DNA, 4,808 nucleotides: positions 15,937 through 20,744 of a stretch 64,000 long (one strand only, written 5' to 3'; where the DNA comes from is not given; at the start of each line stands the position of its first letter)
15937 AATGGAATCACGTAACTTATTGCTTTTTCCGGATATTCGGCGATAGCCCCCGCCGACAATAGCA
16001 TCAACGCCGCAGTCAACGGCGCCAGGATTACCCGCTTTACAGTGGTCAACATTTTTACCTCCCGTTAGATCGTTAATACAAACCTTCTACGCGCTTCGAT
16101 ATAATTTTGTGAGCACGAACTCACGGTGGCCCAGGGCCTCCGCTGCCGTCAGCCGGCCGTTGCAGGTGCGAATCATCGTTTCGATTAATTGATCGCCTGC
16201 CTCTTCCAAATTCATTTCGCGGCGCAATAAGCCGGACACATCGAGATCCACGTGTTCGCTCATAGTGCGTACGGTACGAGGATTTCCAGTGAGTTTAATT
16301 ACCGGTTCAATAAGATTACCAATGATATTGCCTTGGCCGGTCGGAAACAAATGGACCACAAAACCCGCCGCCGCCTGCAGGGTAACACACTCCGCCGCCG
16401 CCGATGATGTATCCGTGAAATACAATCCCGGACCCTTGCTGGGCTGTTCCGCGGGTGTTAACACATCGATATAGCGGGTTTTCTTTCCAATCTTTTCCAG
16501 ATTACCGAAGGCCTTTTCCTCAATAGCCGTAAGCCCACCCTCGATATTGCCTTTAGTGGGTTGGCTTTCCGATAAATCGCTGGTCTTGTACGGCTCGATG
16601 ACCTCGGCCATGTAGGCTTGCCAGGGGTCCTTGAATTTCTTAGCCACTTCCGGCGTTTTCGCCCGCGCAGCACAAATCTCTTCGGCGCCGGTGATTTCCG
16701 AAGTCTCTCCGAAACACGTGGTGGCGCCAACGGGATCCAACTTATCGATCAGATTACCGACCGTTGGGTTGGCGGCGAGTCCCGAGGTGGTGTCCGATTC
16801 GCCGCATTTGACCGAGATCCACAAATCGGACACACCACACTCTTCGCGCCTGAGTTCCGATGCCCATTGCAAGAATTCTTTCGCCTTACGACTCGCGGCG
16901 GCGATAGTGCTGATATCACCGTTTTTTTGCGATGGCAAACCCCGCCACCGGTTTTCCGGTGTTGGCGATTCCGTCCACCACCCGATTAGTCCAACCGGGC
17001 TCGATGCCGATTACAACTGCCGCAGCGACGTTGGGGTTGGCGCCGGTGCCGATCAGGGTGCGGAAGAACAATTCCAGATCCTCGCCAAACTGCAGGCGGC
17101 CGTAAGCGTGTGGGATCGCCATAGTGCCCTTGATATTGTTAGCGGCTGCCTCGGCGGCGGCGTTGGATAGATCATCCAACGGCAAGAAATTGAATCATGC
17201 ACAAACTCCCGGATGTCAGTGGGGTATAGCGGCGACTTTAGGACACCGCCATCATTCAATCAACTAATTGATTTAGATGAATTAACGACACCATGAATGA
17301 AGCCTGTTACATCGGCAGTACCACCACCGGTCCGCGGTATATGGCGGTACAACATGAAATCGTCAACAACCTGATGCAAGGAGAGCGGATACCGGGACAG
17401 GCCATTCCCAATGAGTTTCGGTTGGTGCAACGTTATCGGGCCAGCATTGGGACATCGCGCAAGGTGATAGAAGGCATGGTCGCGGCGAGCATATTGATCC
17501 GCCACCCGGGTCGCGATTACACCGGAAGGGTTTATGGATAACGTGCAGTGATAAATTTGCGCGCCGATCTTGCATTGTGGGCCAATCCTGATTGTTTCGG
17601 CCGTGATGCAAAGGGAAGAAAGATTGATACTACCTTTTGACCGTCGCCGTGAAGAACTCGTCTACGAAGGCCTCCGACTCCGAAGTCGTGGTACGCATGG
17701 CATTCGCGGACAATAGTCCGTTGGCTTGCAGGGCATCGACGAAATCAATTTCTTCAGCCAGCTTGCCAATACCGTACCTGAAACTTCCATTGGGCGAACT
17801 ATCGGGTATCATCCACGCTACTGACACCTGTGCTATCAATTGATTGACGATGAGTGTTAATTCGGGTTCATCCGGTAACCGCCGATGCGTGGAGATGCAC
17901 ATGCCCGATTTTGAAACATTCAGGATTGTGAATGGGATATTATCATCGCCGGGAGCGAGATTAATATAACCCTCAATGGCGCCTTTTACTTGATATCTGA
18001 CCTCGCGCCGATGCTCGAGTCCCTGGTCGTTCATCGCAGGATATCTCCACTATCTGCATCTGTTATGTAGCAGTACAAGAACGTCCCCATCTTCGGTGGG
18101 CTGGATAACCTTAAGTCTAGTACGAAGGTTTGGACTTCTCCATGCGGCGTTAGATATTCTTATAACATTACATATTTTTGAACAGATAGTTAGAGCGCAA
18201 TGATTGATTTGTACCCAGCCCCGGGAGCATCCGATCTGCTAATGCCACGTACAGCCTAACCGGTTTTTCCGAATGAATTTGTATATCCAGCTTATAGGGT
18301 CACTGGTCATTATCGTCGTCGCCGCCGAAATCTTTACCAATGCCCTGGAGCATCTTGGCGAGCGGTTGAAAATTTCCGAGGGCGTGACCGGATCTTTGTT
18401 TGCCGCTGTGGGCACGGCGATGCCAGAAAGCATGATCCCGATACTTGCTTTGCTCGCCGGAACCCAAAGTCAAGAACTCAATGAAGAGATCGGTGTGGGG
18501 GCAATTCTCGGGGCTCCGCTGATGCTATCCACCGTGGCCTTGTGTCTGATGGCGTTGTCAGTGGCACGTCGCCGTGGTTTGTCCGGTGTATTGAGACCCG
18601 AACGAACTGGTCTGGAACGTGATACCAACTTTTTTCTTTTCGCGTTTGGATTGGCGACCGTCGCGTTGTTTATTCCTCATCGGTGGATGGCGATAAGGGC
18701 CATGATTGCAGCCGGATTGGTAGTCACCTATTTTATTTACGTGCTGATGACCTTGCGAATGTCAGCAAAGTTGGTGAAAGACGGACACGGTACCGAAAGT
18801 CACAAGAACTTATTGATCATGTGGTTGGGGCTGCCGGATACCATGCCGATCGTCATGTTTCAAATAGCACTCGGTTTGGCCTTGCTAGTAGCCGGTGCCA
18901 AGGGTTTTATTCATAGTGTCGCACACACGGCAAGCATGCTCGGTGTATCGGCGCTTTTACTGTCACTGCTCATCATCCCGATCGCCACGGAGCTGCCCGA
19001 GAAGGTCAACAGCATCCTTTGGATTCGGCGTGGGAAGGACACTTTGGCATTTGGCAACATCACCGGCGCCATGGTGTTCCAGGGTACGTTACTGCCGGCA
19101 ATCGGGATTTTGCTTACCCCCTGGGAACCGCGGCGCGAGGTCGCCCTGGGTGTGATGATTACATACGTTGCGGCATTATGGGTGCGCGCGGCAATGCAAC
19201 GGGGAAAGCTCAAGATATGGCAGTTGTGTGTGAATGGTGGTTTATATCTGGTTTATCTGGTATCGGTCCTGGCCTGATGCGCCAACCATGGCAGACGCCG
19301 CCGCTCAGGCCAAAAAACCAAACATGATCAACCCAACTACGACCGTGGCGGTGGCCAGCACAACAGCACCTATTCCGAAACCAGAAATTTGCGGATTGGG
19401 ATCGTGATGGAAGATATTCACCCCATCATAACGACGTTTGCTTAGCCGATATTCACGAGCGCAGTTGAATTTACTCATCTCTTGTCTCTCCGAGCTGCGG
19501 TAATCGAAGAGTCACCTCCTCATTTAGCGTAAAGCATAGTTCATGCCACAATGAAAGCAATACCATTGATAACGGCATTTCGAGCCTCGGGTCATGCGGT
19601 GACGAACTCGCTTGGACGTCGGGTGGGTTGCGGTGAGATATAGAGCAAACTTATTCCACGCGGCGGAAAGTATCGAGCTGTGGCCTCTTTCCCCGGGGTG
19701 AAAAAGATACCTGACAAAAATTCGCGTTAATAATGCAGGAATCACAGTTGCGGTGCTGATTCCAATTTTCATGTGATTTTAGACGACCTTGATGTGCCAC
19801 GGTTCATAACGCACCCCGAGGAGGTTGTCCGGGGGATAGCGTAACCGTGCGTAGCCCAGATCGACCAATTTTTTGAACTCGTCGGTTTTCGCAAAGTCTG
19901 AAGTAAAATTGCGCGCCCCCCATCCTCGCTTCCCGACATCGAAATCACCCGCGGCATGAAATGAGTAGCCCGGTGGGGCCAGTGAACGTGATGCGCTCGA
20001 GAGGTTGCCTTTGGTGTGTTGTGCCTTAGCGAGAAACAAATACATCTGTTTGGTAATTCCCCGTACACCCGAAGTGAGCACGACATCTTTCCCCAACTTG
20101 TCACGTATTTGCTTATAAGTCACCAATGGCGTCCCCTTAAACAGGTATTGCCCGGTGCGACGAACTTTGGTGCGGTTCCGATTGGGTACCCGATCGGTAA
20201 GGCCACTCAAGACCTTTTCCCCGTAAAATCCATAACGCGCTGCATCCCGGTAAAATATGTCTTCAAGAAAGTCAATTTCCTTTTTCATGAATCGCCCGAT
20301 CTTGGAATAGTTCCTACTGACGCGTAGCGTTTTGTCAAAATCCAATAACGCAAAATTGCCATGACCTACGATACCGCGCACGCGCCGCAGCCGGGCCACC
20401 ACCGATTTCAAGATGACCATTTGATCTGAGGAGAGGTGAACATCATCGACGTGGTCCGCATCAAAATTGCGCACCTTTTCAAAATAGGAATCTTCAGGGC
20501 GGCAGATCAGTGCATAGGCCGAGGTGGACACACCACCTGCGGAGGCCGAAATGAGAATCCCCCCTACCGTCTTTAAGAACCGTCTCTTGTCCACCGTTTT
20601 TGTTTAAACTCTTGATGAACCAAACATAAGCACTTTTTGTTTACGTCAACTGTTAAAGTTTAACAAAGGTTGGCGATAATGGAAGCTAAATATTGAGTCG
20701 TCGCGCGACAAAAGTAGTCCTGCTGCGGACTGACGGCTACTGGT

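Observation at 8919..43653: Four copies of a TIR-bounded, TA-flanked noncoding element (MITE-like family) in 64 kb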

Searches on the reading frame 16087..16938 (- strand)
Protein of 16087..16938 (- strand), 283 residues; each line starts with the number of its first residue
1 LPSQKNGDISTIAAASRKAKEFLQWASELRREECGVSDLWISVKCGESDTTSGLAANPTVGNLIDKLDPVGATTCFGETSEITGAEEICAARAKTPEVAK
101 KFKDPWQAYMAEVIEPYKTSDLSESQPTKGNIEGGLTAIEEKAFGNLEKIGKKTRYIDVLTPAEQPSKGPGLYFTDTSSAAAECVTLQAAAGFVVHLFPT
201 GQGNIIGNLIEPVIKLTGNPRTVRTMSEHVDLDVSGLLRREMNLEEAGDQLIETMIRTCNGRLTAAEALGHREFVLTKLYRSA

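Call 77: search_protein_families(library=pfam, proteins=[window:16087-16938:-], max_evalue=0.00001)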
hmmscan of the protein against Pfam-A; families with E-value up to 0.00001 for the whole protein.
window:16087-16938:- (283 aa): 1 family
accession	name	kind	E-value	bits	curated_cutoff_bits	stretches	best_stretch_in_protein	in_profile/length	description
PF20629.2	GD_AH_C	-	1.7e-81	273.6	26.8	1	36-280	1-240/242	D-galactarate/Altronate dehydratase, C-terminal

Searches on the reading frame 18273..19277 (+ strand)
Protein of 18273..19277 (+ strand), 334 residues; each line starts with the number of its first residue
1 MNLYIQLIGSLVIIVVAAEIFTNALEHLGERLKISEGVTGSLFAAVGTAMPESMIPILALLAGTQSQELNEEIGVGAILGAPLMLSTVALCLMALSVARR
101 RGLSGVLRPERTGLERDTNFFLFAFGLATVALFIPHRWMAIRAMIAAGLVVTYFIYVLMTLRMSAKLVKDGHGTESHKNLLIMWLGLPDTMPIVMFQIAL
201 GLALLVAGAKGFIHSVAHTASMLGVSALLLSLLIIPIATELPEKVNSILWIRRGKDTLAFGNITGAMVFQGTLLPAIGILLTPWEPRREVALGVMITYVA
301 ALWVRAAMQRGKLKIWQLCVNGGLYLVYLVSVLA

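Call 77: search_protein_families(library=pfam, proteins=[window:18273-19277:+], max_evalue=0.00001)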
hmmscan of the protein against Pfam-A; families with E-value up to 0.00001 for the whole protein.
window:18273-19277:+ (334 aa): 1 family
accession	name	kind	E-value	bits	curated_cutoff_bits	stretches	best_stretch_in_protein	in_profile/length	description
PF01699.29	Na_Ca_ex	-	1.5e-33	116.3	24.9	2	196-332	4-149/151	Sodium/calcium exchanger protein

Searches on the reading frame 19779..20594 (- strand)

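Call 77: search_protein_families(library=pfam, proteins=[window:19779-20594:-], max_evalue=0.00001)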
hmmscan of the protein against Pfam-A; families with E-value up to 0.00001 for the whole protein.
window:19779-20594:- (271 aa): 1 family
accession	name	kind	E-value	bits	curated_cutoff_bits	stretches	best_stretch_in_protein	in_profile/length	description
PF02557.22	VanY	-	6.3e-12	45.9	25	1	166-269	21-128/132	D-alanyl-D-alanine carboxypeptidase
